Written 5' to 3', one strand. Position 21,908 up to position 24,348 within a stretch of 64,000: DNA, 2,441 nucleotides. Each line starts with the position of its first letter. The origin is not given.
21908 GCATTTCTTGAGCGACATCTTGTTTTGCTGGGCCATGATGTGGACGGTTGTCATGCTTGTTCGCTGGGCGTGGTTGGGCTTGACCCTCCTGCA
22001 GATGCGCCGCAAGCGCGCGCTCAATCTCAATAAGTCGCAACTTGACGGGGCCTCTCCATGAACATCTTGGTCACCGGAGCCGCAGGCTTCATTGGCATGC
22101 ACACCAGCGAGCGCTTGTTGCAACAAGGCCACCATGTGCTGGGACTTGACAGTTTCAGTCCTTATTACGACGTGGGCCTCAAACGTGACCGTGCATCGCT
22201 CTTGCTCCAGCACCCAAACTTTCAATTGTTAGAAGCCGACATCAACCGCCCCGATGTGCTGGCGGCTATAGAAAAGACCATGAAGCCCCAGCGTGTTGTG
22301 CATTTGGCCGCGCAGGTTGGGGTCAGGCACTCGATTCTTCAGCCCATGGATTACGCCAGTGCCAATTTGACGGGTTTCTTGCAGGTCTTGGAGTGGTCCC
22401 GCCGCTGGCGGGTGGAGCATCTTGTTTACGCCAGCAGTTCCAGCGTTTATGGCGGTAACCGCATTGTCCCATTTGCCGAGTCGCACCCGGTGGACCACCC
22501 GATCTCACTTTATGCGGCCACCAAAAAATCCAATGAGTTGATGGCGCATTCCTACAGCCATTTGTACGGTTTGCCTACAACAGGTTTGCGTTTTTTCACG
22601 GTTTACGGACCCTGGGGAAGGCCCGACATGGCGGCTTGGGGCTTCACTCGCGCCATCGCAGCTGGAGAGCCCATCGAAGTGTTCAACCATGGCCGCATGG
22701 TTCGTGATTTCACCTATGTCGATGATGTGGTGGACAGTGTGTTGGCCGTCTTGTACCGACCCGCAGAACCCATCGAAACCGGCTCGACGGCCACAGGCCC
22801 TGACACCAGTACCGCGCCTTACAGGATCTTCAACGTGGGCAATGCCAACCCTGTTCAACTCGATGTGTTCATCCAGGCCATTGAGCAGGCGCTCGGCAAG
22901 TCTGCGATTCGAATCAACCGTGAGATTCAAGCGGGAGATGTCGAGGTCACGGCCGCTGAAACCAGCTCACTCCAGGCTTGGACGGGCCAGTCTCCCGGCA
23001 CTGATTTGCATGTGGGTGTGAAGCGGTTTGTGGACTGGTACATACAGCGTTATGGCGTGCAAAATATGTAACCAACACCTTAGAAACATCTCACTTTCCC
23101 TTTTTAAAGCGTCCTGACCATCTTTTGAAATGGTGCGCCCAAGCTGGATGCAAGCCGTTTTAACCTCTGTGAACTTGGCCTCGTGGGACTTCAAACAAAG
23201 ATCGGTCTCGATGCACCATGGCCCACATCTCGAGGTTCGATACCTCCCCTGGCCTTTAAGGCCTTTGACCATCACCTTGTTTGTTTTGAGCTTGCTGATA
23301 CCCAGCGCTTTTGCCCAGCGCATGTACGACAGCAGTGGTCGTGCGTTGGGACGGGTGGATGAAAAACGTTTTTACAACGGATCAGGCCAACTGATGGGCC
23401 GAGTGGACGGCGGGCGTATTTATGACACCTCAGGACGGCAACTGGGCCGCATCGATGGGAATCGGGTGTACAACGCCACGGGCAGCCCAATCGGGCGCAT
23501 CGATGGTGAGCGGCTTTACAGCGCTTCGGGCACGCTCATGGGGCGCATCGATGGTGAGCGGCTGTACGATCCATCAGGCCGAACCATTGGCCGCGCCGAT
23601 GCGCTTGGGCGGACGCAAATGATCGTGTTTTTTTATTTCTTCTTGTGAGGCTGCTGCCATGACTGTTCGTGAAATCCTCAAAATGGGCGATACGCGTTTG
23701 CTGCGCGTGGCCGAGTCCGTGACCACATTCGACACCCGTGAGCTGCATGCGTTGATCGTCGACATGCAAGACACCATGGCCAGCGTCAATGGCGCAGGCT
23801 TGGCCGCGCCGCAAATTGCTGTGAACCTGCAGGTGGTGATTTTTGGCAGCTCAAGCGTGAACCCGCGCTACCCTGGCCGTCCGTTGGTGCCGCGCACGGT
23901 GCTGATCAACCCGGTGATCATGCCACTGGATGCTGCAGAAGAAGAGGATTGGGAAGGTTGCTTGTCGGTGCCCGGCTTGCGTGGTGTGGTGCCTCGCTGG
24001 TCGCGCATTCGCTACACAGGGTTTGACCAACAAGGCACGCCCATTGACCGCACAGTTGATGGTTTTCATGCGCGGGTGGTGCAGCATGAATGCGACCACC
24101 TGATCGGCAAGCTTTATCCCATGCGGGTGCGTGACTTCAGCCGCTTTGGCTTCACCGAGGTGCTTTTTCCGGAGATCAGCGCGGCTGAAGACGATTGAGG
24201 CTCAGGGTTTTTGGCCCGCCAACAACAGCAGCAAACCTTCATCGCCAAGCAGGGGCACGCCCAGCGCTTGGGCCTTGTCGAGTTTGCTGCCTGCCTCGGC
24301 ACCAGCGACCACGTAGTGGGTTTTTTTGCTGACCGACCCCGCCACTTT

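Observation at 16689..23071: Apparently complete phosphate-to-galacturonate lipid A remodelling operon in a betaproteobacterium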

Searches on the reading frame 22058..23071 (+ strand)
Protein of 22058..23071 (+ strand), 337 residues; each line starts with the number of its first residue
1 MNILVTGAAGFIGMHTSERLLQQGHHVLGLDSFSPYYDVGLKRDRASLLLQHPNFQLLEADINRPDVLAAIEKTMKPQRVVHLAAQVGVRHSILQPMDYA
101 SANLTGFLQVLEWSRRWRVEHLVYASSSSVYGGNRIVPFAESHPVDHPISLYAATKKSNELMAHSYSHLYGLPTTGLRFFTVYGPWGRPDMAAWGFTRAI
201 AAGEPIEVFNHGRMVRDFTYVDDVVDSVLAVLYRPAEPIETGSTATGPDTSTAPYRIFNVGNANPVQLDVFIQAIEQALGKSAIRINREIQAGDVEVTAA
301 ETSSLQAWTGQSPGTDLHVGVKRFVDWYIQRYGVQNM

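Call 5: search_protein_families(library=pfam, proteins=[window:22058-23071:+], max_evalue=0.01)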
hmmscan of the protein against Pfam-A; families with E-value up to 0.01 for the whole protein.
window:22058-23071:+ (337 aa): 9 families
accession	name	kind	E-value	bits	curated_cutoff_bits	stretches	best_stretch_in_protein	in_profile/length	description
PF01370.27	Epimerase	-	1e-53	182.7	20.9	1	3-237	1-230/240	NAD dependent epimerase/dehydratase family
PF16363.11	GDP_Man_Dehyd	-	2.7e-44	152.4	27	1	4-322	1-330/332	GDP-mannose 4,6 dehydratase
PF04321.23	RmlD_sub_bind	-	3.4e-15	56.3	27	1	1-237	1-202/287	RmlD substrate binding domain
PF01073.25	3Beta_HSD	-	3.8e-14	52.8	22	1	4-231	1-229/280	3-beta hydroxysteroid dehydrogenase/isomerase family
PF02719.21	Polysacc_synt_2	-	1.4e-08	34.7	20.2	1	3-230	1-215/293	Polysaccharide biosynthesis protein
PF07993.18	NAD_binding_4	-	4.3e-06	26.5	20.1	1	78-183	90-208/258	Male sterility protein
PF08659.16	KR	-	0.00028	21.3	22.6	1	3-133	3-142/180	KR domain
PF13460.12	NAD_binding_10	-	0.00051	20.4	27.2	1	7-132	1-103/184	NAD(P)H-binding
PF05368.20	NmrA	-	0.0088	16.1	27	0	2-71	4-66/298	NmrA-like family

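Call 6: search_protein_families(library=ncbifam, proteins=[window:22058-23071:+], max_evalue=0.01)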
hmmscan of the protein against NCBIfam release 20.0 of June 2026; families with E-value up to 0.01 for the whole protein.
window:22058-23071:+ (337 aa): 31 families (the best 25 are shown)
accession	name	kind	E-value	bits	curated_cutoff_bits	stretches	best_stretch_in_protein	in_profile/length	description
TIGR01179.1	galE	equivalog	2.1e-37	128.7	262.3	1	2-184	1-178/332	UDP-glucose 4-epimerase GalE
TIGR04180.1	EDH_00030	hypoth_equivalog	1.8e-36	125.8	475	1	3-233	1-226/297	NAD-dependent 4,6-dehydratase LegB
TIGR01181.1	dTDP_gluc_dehyt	equivalog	3.3e-35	121.7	365.1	1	2-331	1-314/321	dTDP-glucose 4,6-dehydratase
NF011728.1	PRK15181.1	equivalog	5.6e-34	117.7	760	1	3-332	18-341/348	Vi polysaccharide biosynthesis UDP-N-acetylglucosaminuronic acid C-4 epimerase TviC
TIGR02197.1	heptose_epim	equivalog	9.2e-26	90.7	274.6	1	3-330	1-315/316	ADP-glyceromanno-heptose 6-epimerase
NF007956.0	PRK10675.1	subfamily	7.8e-23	81.1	394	1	1-160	1-157/338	UDP-glucose 4-epimerase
NF007490.0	PRK10084.1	subfamily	1e-17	64.2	649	1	1-231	1-246/361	dTDP-glucose 4,6-dehydratase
NF043036.1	ErythonDh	equivalog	5.2e-17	62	325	1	1-201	1-198/321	D-erythronate dehydrogenase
NF007582.0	PRK10217.1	equivalog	9.7e-17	61.1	698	1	2-231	3-239/355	dTDP-glucose 4,6-dehydratase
TIGR02622.1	CDP_4_6_dhtase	equivalog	1.5e-15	57.2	278.45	1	2-170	6-172/352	CDP-glucose 4,6-dehydratase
TIGR01214.1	rmlD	equivalog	1.6e-14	53.7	224.05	1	3-236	2-201/285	dTDP-4-dehydrorhamnose reductase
NF042422.1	oxyalk_red_OleD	equivalog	1.4e-13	50.9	580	1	1-283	1-254/329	2-alkyl-3-oxoalkanoate reductase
NF008872.0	PRK11908.1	equivalog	2.1e-13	50.1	294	1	2-234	3-239/349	bifunctional UDP-4-keto-pentose/UDP-xylose synthase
TIGR01472.1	gmd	equivalog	3.6e-12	46.2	415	1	4-181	4-184/342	GDP-mannose 4,6-dehydratase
NF042423.1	oxyalk_red_Shew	equivalog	9.6e-12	44.6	580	1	2-199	10-190/331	2-alkyl-3-oxoalkanoate reductase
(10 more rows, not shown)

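Call 7: search_solved_structures(query=window:22058-23071:+, max_evalue=1e-20)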
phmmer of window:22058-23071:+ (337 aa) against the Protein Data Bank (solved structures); distinct sequences matched with E-value up to 1e-20: 28.
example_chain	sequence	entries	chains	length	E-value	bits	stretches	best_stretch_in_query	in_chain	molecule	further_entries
5u4q_A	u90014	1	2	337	3.9e-113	381.4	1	1-332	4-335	dTDP-glucose 4,6-dehydratase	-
7ys8_A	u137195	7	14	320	3.7e-37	131.6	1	1-232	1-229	UDP-glucose 4-epimerase | UDP-glucose 4-epimerase along with EC 5.1.3.2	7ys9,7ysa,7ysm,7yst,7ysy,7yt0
3ruc_A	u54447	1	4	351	1.3e-36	129.9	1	4-330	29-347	WbgU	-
6zl6_A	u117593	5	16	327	1.4e-36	129.7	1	1-332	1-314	Epimerase domain-containing protein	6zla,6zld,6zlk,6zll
3ru7_A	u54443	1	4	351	2.9e-36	128.7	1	4-330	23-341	WbgU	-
3ru9_A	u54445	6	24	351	3.2e-36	128.6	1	4-329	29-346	WbgU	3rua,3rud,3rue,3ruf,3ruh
3lu1_A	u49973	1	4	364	3.6e-36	128.4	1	4-329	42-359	WbgU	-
6zlj_A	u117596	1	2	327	5.1e-36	127.9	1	1-332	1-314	Epimerase domain-containing protein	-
10ke_A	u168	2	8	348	1.2e-34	123.4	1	4-330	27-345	Capsular polysaccharide biosynthesis protein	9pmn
4zrm_A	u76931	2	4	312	1.4e-34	123.2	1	1-237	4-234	UDP-glucose 4-epimerase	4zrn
1sb8_A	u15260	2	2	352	5.2e-33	118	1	4-330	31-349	wbpP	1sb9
6kv9_A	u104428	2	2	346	1.1e-31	113.6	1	2-328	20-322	MoeE5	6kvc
3icp_A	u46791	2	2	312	2.3e-27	99.5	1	1-286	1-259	NAD-dependent epimerase/dehydratase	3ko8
6wjb_A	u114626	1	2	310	1.2e-26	97.1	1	2-247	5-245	NAD-dependent epimerase/dehydratase family protein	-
3aw9_A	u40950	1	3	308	1.7e-26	96.6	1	76-286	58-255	NAD-dependent epimerase/dehydratase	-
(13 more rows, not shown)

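Call 12: find_encoding_contigs(protein=window:22058-23071:+, flank=10000, max_places=6)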
Protein window:22058-23071:+ (337 aa): 4 contigs read that carry it; 3 places shown.
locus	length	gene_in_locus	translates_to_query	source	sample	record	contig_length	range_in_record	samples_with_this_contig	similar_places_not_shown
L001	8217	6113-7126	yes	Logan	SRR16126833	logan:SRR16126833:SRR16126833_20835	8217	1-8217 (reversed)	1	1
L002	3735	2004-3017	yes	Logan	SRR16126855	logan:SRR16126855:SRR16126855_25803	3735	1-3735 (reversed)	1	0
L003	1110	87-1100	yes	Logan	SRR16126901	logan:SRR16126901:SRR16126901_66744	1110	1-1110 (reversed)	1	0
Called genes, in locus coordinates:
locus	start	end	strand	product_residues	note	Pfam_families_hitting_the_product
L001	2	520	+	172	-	?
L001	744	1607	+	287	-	PF01569:PAP2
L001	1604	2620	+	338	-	PF03706:LPG_synthase_TM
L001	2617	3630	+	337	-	PF00535:Glycos_transf_2, PF13641:Glyco_tranf_2_3 (weak)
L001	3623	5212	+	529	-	PF13231:PMT_2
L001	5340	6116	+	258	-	PF01569:PAP2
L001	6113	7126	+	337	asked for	PF01073:3Beta_HSD, PF01370:Epimerase, PF02719:Polysacc_synt_2, PF04321:RmlD_sub_bind, PF07993:NAD_binding_4 (faint), PF16363:GDP_Man_Dehyd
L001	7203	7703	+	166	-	PF21784:Bflower (weak), PF21785:Bflower_2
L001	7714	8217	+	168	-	?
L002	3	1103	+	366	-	?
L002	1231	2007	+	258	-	PF01569:PAP2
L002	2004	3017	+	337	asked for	PF01073:3Beta_HSD, PF01370:Epimerase, PF02719:Polysacc_synt_2, PF04321:RmlD_sub_bind, PF07993:NAD_binding_4 (faint), PF16363:GDP_Man_Dehyd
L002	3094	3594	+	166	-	PF21784:Bflower (weak), PF21785:Bflower_2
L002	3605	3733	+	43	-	?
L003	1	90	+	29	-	?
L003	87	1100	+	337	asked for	PF01073:3Beta_HSD, PF01370:Epimerase, PF02719:Polysacc_synt_2, PF04321:RmlD_sub_bind, PF07993:NAD_binding_4 (faint), PF16363:GDP_Man_Dehyd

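Call 41: search_solved_structures(query=window:22058-23071:+, max_evalue=1e-35, show_alignments=4)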
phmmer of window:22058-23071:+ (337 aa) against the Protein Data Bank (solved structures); distinct sequences matched with E-value up to 1e-35: 8.
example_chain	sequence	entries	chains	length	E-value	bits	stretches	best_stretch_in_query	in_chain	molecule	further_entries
5u4q_A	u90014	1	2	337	3.9e-113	381.4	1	1-332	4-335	dTDP-glucose 4,6-dehydratase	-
7ys8_A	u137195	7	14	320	3.7e-37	131.6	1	1-232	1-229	UDP-glucose 4-epimerase | UDP-glucose 4-epimerase along with EC 5.1.3.2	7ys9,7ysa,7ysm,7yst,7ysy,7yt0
3ruc_A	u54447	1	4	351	1.3e-36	129.9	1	4-330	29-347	WbgU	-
6zl6_A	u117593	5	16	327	1.4e-36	129.7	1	1-332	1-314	Epimerase domain-containing protein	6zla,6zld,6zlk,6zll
3ru7_A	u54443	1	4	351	2.9e-36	128.7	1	4-330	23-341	WbgU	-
3ru9_A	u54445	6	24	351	3.2e-36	128.6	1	4-329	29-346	WbgU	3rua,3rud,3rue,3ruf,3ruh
3lu1_A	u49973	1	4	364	3.6e-36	128.4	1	4-329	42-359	WbgU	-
6zlj_A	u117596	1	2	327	5.1e-36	127.9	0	1-332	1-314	Epimerase domain-containing protein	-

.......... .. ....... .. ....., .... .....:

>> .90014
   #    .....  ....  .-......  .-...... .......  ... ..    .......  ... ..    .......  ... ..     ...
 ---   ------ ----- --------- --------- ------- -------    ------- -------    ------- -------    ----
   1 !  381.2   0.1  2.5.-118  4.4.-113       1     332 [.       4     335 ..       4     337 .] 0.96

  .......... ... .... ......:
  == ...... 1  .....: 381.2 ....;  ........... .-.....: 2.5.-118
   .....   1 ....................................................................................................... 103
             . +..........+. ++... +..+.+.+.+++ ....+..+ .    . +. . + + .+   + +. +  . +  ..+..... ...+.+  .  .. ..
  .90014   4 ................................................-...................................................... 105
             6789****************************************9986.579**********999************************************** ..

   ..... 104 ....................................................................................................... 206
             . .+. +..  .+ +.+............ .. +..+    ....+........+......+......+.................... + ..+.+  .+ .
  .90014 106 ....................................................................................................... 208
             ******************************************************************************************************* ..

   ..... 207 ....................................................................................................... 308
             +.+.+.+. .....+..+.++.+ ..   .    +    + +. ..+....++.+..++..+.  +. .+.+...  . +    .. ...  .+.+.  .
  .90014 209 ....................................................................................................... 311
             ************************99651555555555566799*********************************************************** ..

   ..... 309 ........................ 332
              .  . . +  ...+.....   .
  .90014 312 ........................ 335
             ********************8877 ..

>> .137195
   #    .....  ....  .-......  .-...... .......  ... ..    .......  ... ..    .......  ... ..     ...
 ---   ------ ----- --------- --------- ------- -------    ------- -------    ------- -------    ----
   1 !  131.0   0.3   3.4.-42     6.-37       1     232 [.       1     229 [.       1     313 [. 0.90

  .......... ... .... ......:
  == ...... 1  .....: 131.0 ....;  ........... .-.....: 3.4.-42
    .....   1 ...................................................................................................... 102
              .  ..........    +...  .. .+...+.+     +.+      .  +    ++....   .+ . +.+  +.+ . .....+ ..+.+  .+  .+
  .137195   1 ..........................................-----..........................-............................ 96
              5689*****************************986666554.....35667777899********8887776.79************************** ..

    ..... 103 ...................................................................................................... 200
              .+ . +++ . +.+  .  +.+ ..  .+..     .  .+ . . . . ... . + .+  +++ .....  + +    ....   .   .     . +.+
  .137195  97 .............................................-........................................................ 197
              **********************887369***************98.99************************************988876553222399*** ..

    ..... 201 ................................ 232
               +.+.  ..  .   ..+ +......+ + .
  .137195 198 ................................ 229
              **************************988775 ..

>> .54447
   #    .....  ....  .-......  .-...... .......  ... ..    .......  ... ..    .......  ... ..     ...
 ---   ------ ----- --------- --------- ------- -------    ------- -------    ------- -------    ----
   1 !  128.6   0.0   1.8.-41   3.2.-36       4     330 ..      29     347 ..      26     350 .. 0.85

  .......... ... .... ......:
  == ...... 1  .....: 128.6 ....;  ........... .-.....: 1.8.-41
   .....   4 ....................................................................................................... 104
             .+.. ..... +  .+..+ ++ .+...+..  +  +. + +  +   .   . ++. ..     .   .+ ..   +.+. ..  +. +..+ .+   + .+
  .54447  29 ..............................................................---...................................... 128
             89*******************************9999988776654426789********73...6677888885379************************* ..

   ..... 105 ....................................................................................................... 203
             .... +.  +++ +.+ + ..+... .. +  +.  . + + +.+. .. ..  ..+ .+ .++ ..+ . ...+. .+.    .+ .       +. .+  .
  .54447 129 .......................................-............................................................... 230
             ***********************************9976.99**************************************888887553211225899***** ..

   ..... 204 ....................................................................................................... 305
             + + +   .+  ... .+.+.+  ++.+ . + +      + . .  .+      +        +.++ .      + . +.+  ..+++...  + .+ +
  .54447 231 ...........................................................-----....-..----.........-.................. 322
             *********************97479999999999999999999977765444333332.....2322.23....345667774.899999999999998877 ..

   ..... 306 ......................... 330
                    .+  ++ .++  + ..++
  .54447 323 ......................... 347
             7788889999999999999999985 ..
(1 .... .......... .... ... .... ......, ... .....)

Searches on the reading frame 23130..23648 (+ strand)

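Call 5: search_protein_families(library=pfam, proteins=[window:23130-23648:+], max_evalue=0.01)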
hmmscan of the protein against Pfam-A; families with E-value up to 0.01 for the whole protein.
window:23130-23648:+ (172 aa): 4 families
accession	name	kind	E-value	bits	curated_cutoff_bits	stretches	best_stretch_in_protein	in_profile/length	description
PF21785.3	Bflower_2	-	5e-31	107.3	38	1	62-172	1-112/112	5-fold beta-flower protein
PF21784.3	Bflower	-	5.5e-13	49.7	25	2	65-123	3-62/116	4-fold beta flower protein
PF21786.3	Bflower_3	-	0.0029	17.9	34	0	101-151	9-67/125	6-fold beta flower protein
PF12396.14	DUF3659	-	0.0032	17.7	24.8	0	83-124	16-55/61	Protein of unknown function (DUF3659)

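Call 6: search_protein_families(library=ncbifam, proteins=[window:23130-23648:+], max_evalue=0.01)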
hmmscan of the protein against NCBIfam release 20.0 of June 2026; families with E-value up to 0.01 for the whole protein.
window:23130-23648:+ (172 aa): 1 family
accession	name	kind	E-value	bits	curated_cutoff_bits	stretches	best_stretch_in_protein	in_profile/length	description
TIGR01643.1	YD_repeat_2x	repeat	0.009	16.5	15.8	0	146-162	22-38/42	YD repeat-containing protein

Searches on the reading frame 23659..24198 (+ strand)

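Call 5: search_protein_families(library=pfam, proteins=[window:23659-24198:+], max_evalue=0.01)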
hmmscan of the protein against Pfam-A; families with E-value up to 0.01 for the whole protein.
window:23659-24198:+ (179 aa): 1 family
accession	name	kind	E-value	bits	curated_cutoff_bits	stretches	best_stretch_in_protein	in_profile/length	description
PF01327.26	Pep_deformylase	-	3e-45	154.1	22.8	1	3-160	1-153/156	Polypeptide deformylase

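Call 6: search_protein_families(library=ncbifam, proteins=[window:23659-24198:+], max_evalue=0.01)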
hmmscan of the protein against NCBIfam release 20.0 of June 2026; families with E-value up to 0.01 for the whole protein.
window:23659-24198:+ (179 aa): 6 families
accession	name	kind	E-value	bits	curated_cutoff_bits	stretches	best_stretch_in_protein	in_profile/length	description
NF001159.1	PRK00150.1-3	subfamily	4.2e-47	159.8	125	1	3-159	2-152/167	peptide deformylase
TIGR00079.1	pept_deformyl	equivalog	2e-31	108.7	103.95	1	4-160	2-150/161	peptide deformylase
NF009483.0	PRK12846.1-4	equivalog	1.5e-30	106.2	267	1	1-154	1-153/193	peptide deformylase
NF009484.0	PRK12846.1-5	equivalog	1.7e-21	76.7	190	1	1-156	1-146/165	peptide deformylase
NF011189.0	PRK14595.1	equivalog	4e-17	62.4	232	1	1-157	1-146/162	peptide deformylase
NF006670.0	PRK09218.1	equivalog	7.4e-15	55.1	162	1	19-152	17-135/136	peptide deformylase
